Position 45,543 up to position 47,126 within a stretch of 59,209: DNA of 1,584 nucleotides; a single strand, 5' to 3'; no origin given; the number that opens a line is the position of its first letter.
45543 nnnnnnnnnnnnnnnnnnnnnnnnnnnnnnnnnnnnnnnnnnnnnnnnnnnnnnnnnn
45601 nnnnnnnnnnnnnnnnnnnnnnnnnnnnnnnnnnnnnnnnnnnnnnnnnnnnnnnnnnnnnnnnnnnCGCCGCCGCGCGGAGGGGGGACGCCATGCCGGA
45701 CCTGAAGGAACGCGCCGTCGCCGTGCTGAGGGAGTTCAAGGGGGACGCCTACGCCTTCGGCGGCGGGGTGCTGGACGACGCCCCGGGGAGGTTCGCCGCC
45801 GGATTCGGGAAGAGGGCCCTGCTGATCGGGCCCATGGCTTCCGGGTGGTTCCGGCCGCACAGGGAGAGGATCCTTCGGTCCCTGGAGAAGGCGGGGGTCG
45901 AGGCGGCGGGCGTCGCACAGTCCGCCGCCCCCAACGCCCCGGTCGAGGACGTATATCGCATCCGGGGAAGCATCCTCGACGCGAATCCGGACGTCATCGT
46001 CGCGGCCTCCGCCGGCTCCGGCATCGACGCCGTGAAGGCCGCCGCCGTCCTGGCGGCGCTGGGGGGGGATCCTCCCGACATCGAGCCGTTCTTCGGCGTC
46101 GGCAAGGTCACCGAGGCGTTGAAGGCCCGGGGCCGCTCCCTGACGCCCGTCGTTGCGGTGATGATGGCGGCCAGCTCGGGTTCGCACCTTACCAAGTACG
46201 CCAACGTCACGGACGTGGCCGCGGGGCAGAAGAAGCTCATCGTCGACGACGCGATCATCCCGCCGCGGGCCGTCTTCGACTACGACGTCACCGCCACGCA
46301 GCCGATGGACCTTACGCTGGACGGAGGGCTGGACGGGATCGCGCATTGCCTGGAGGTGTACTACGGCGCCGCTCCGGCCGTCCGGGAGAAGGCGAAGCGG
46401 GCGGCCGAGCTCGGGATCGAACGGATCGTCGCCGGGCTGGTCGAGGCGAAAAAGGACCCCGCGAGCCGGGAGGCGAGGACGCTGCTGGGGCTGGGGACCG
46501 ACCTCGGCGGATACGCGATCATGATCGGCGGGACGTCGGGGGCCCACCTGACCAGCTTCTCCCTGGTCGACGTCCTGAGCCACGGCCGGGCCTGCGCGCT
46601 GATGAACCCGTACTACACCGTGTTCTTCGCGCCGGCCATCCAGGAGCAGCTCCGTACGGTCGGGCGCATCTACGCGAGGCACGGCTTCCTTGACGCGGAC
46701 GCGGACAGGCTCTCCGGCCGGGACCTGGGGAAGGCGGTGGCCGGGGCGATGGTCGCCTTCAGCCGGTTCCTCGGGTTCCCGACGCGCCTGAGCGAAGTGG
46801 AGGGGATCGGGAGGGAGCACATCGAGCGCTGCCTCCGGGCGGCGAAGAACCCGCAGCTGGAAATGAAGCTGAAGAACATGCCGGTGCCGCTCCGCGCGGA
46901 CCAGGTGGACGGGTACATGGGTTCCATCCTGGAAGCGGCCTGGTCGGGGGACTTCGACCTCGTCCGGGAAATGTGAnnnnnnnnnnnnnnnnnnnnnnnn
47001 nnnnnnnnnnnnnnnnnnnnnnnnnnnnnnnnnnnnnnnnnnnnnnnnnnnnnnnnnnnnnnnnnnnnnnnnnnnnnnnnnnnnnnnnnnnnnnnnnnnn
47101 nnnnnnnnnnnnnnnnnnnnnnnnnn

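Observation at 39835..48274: LysR-controlled cluster that looks like oxalate to oxalyl-CoA to glyoxylate to C3, with non-canonical final steps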

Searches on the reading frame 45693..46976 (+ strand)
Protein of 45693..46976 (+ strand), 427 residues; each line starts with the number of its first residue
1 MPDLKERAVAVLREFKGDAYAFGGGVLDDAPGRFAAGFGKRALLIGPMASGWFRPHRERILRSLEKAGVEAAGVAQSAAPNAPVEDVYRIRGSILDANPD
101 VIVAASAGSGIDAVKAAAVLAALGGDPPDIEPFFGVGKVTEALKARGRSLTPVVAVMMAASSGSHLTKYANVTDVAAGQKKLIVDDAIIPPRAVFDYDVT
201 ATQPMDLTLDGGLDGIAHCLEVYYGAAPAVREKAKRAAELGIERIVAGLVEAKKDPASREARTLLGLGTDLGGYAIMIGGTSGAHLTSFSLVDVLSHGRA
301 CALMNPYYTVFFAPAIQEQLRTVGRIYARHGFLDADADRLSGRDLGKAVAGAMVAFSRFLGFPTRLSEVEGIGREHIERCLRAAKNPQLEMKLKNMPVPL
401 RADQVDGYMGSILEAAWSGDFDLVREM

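Call 3: search_protein_families(library=pfam, proteins=[window:45693-46976:+])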
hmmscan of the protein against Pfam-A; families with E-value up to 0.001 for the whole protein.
window:45693-46976:+ (427 aa): 2 families
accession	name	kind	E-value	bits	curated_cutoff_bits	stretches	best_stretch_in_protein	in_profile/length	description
PF00465.25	Fe-ADH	-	9e-20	71.4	31.3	1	20-196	4-167/168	Iron-containing alcohol dehydrogenase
PF25137.1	ADH_Fe_C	-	3.4e-09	37.1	27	1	209-387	2-171/194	Fe-containing alcohol dehydrogenase family, C-terminal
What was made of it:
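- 45693..46976 (+): Divergent group-III (Fe) alcohol dehydrogenase; predicted tartronate semialdehyde (or hydroxypyruvate) reductase forming glycerate. It has the Fe-ADH and ADH_Fe_C domains (call 3).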

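Call 4: search_protein_families(library=ncbifam, proteins=[window:45693-46976:+])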
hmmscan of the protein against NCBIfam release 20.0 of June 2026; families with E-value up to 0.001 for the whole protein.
window:45693-46976:+ (427 aa): 14 families
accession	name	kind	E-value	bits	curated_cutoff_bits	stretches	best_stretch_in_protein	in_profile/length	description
NF041833.1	Fe_ADH_ErcA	equivalog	1.1e-23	84.1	550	1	12-382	3-354/382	alcohol dehydrogenase-like regulatory protein ErcA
NF058672.1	4HyButDHCUPNE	equivalog_domain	1.3e-22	80.5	500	1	78-384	63-352/378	4-hydroxybutyrate dehydrogenase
TIGR03405.1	Phn_Fe-ADH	equivalog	1.4e-22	80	423.7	1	58-306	37-282/355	iron-containing alcohol dehydrogenase PsrA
TIGR02638.1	lactal_redase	equivalog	2.3e-22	79.4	523.15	1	63-384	52-357/379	lactaldehyde reductase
NF050025.1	SulfAcetaldRedSarD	equivalog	6.9e-19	67.9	700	1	59-404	49-376/385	sulfoacetaldehyde reductase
NF010378.0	PRK13805.1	equivalog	1.3e-17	63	951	1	59-275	501-718/872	bifunctional acetaldehyde-CoA/alcohol dehydrogenase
NF007911.0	PRK10624.1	equivalog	1.4e-17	63.8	537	1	58-384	48-356/382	lactaldehyde reductase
NF053866.1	CholDhdGbsBBac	equivalog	6.2e-15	54.7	550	1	58-389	55-371/392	choline dehydrogenase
NF007363.0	PRK09860.1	equivalog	4.4e-14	52.4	581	1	76-323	66-303/383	L-threonine dehydrogenase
NF011998.0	PRK15454.1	equivalog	8.2e-13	47.8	556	1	62-335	71-333/395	ethanolamine utilization ethanol dehydrogenase EutG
TIGR04266.1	NDMA_methanol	equivalog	1.7e-06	27.1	625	1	96-369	92-354/420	NDMA-dependent methanol dehydrogenase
NF041822.1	daptide_DH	equivalog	2.7e-06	26.5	300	1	63-253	23-204/363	daptide-type RiPP biosynthesis dehydogenase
NF011717.0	PRK15138.1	equivalog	4e-05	22.8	645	1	92-239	79-218/387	alcohol dehydrogenase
NF053832.1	GlycoaldRedHalo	equivalog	5.4e-05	22.5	550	0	18-118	9-104/363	glycolaldehyde reductase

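Call 8: search_solved_structures(query=window:45693-46976:+, max_evalue=0.00001)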
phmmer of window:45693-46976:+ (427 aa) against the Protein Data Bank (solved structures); distinct sequences matched with E-value up to 0.00001: 33.
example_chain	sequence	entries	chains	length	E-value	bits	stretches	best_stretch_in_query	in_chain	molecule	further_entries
8zrl_A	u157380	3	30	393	3.1e-20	75.8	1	20-384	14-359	NAD-dependent methanol dehydrogenase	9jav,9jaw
8zwd_B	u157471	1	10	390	4.1e-18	68.8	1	21-381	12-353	NAD(P)-dependent methanol dehydrogenase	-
6jko_A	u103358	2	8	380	4.7e-17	65.3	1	74-339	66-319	Methanol dehydrogenase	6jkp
5yvm_A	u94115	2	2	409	8.1e-15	58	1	21-305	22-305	alcohol dehydrogenase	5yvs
5yvr_A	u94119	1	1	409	1.2e-14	57.4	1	21-304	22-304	alcohol dehydrogenase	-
6scg_A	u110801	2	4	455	1.4e-14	57.2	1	40-262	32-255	Aldehyde-alcohol dehydrogenase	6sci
6tqh_A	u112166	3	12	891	4.7e-14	55.5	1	40-261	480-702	Aldehyde-alcohol dehydrogenase | Bifunctional aldehyde-alcohol dehydrogenase AdhE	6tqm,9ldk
6ahc_A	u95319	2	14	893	4.7e-14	55.5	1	40-261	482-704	Aldehyde-alcohol dehydrogenase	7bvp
3owo_A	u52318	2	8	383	2e-13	53.4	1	62-371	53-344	Alcohol dehydrogenase 2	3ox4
4fr2_A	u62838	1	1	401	4.3e-13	52.3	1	55-369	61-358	1,3-propanediol dehydrogenase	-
9ldl_C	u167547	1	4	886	4.2e-12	49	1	96-380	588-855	Aldehyde dehydrogenase family protein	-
1vhd_A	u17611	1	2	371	5.2e-12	48.7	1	22-328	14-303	alcohol dehydrogenase, iron-containing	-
1o2d_A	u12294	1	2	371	5.7e-12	48.6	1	22-328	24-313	Alcohol dehydrogenase, iron-containing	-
13he_A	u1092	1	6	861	7.3e-12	48.2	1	92-275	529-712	Aldehyde-alcohol dehydrogenase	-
8uhw_A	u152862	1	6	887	7.7e-12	48.2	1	92-275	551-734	Aldehyde-alcohol dehydrogenase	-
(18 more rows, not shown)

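Call 10: find_encoding_contigs(protein=window:45693-46976:+, flank=10000, max_places=6)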
Protein window:45693-46976:+ (427 aa): 4 contigs read that carry it; 2 places shown.
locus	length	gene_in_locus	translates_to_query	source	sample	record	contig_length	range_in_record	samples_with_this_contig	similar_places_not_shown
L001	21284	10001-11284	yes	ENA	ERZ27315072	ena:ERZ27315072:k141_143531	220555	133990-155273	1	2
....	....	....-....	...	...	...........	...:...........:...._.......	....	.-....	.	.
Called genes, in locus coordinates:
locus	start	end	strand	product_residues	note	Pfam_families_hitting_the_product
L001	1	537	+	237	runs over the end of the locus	PF09335:VTT_dom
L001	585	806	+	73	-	PF01176:eIF-1a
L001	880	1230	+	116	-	-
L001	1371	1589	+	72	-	PF15919:HicB_lk_antitox (faint)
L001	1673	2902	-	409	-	PF00155:Aminotran_1_2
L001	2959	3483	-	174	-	PF00293:NUDIX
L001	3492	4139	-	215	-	PF03006:HlyIII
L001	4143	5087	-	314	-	PF00126:HTH_1, PF03466:LysR_substrate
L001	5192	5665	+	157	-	PF00571:CBS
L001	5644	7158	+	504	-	PF00501:AMP-binding, PF13193:AMP-binding_C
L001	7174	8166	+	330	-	PF02558:ApbA, PF03807:F420_oxidored (weak), PF08546:ApbA_C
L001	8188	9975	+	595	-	PF02776:TPP_enzyme_N, PF00205:TPP_enzyme_M, PF02775:TPP_enzyme_C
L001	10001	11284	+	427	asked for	PF00465:Fe-ADH, PF25137:ADH_Fe_C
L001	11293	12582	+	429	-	PF09861:Lar_N, PF21113:LarA_C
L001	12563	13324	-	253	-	PF01643:Acyl-ACP_TE, PF13279:4HBT_2 (faint), PF20791:Acyl-ACP_TE_C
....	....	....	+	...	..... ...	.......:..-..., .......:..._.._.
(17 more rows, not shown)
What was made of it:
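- Checked: An independent gene call on the source contig agrees (call 10).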

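Call 11: find_homologous_proteins(query=window:45693-46976:+, max_evalue=1e-20)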
Query window:45693-46976:+ (427 aa): 6052 proteins with E <= 1e-20 among 8000 candidates; the best 120 are listed.
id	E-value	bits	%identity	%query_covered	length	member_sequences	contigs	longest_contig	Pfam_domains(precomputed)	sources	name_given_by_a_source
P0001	5.2e-276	933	100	100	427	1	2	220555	PF25137.1,PF00465.26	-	-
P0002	1.0e-215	735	77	100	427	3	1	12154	PF25137.1,PF00465.26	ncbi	-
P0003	4.5e-215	732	76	100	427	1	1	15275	PF25137.1,PF00465.26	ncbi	ncbi:MAG: iron-containing alcohol dehydrogenase [Thermodesulfobacteriota bacterium]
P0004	1.6e-214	731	77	100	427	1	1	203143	PF25137.1,PF00465.26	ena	-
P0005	2.0e-214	730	77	100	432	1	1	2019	PF25137.1,PF00465.26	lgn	-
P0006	2.1e-214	730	77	100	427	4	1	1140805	PF25137.1,PF00465.26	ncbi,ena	-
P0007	1.1e-213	728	77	99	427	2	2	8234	PF25137.1,PF00465.26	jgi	jgi:alcohol dehydrogenase class IV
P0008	3.4e-213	726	76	100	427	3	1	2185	PF25137.1,PF00465.26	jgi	jgi:alcohol dehydrogenase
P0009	9.1e-213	725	76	100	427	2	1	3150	PF25137.1,PF00465.26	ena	-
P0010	3.2e-212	723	77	100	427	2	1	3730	PF25137.1,PF00465.26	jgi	-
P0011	2.0e-211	720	76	100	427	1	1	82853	PF25137.1,PF00465.26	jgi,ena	-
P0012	6.1e-211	719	75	100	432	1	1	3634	PF25137.1,PF00465.26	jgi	-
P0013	1.3e-210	718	76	100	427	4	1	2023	PF25137.1,PF00465.26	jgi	-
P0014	5.5e-210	716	74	100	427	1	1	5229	PF25137.1,PF00465.26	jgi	jgi:alcohol dehydrogenase class IV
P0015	1.6e-209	714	74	100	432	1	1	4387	PF25137.1,PF00465.26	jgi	jgi:alcohol dehydrogenase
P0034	6.3e-206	702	74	100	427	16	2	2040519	PF25137.1,PF00465.26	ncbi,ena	-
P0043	4.2e-204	696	73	100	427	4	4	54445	PF25137.1,PF00465.26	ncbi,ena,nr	ncbi:NAD-dependent methanol dehydrogenase [bacterium BMS3Abin14]|nr:NAD-dependent methanol dehydroge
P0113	1.3e-194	665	69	100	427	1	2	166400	PF25137.1,PF00465.26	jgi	jgi:alcohol dehydrogenase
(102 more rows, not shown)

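Call 12: find_encoding_contigs(protein=P0034, flank=10000, max_places=2)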
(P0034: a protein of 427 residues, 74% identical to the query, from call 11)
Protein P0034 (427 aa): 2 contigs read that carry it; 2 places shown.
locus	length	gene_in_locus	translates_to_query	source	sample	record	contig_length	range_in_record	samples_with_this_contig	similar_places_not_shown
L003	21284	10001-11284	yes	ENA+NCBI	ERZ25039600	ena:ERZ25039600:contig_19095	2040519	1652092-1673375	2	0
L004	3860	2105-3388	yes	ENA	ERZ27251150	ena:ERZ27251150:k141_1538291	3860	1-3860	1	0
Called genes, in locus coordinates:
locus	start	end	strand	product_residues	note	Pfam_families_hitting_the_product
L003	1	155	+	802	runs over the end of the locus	PF02737:3HCDH_N, PF00725:3HCDH, PF00378:ECH_1, PF16113:ECH_2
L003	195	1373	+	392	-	PF00108:Thiolase_N, PF02803:Thiolase_C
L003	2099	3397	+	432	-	PF01053:Cys_Met_Meta_PP, PF01041:DegT_DnrJ_EryC1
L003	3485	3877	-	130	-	PF02627:CMD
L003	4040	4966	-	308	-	PF00126:HTH_1, PF03466:LysR_substrate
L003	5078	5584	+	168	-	PF00571:CBS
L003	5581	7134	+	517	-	PF00501:AMP-binding, PF13193:AMP-binding_C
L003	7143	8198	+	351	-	PF02558:ApbA, PF03807:F420_oxidored (weak), PF08546:ApbA_C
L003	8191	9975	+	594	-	PF02776:TPP_enzyme_N, PF00205:TPP_enzyme_M, PF02775:TPP_enzyme_C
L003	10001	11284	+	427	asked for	PF00465:Fe-ADH, PF25137:ADH_Fe_C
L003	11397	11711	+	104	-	PF12973:Cupin_7 (weak), PF02311:AraC_binding (weak), PF07883:Cupin_2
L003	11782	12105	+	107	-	PF03079:ARD (weak), PF00190:Cupin_1 (weak), PF07883:Cupin_2, PF02311:AraC_binding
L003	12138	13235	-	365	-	PF00005:ABC_tran, PF13304:AAA_21 (faint), PF08402:TOBE_2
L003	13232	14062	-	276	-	PF00528:BPD_transp_1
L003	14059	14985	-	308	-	PF00528:BPD_transp_1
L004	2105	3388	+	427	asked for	PF00465:Fe-ADH, PF25137:ADH_Fe_C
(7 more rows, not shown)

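Call 13: find_encoding_contigs(protein=P0043, flank=10000, max_places=2)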
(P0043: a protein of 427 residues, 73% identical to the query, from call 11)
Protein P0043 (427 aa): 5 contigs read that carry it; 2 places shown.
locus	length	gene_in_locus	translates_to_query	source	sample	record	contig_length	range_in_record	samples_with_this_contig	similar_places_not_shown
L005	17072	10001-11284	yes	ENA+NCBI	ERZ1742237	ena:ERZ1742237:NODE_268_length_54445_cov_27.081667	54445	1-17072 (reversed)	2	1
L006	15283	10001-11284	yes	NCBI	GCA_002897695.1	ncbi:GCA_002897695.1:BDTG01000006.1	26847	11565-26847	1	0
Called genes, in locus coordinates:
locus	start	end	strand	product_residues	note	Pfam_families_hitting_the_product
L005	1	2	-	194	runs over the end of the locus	PF02525:Flavodoxin_2, PF03358:FMN_red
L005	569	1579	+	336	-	PF04069:OpuAC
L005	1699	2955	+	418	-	PF00005:ABC_tran, PF13304:AAA_21 (faint)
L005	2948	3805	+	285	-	PF00528:BPD_transp_1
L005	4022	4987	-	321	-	PF00126:HTH_1, PF03466:LysR_substrate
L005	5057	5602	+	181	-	PF00571:CBS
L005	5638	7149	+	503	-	PF00501:AMP-binding, PF13193:AMP-binding_C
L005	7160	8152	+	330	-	PF02558:ApbA, PF03807:F420_oxidored (weak), PF08546:ApbA_C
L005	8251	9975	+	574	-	PF02776:TPP_enzyme_N, PF00205:TPP_enzyme_M, PF02775:TPP_enzyme_C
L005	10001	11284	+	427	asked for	PF00465:Fe-ADH, PF25137:ADH_Fe_C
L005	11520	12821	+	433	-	PF09861:Lar_N, PF21113:LarA_C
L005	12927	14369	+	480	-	PF00224:PK, PF02887:PK_C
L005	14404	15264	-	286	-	PF13489:Methyltransf_23, PF01209:Ubie_methyltran, PF13847:Methyltransf_31, PF08241:Methyltransf_11, PF08242:Methyltransf_12, PF13649:Methyltransf_25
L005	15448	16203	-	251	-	PF01695:IstB_IS21, PF20720:nSTAND3 (weak)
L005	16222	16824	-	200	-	PF22483:Mu-transpos_C_2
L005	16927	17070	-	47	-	?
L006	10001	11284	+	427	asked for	PF00465:Fe-ADH, PF25137:ADH_Fe_C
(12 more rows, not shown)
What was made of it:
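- Pyruvate kinase follows LarA in L005 (call 13).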

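Call 14: find_encoding_contigs(protein=P0113, flank=10000, max_places=2)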
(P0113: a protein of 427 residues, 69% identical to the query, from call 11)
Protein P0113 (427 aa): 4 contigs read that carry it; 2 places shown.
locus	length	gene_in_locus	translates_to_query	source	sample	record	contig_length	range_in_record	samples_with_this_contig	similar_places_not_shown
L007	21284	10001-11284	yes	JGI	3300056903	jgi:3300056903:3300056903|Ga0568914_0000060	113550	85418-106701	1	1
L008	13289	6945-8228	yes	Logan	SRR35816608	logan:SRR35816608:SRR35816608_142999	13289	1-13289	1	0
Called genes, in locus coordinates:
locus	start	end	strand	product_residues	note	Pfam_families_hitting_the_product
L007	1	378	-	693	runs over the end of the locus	PF16697:Yop-YscD_cpl, PF00498:FHA, PF19567:CpsB_CapC, PF01656:CbiA, PF10609:ParA, PF13614:AAA_31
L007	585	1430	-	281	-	PF01694:Rhomboid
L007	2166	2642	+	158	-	PF00582:Usp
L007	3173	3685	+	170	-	-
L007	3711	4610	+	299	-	PF08239:SH3_3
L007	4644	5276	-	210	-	-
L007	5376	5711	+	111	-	-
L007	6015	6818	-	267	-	PF00561:Abhydrolase_1, PF12146:Hydrolase_4, PF12697:Abhydrolase_6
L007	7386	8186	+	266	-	PF09339:HTH_IclR, PF01614:IclR_C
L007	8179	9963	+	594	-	PF02776:TPP_enzyme_N, PF00205:TPP_enzyme_M, PF02775:TPP_enzyme_C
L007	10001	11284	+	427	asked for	PF00465:Fe-ADH, PF25137:ADH_Fe_C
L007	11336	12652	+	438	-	PF00724:Oxidored_FMN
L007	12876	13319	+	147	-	-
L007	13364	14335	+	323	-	PF01694:Rhomboid, PF01556:DnaJ_C (weak)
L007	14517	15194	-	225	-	PF00072:Response_reg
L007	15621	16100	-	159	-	PF04892:VanZ-LLP1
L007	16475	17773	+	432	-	PF09861:Lar_N, PF21113:LarA_C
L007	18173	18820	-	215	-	-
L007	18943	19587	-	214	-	-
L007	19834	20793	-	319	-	-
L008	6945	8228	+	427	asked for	PF00465:Fe-ADH, PF25137:ADH_Fe_C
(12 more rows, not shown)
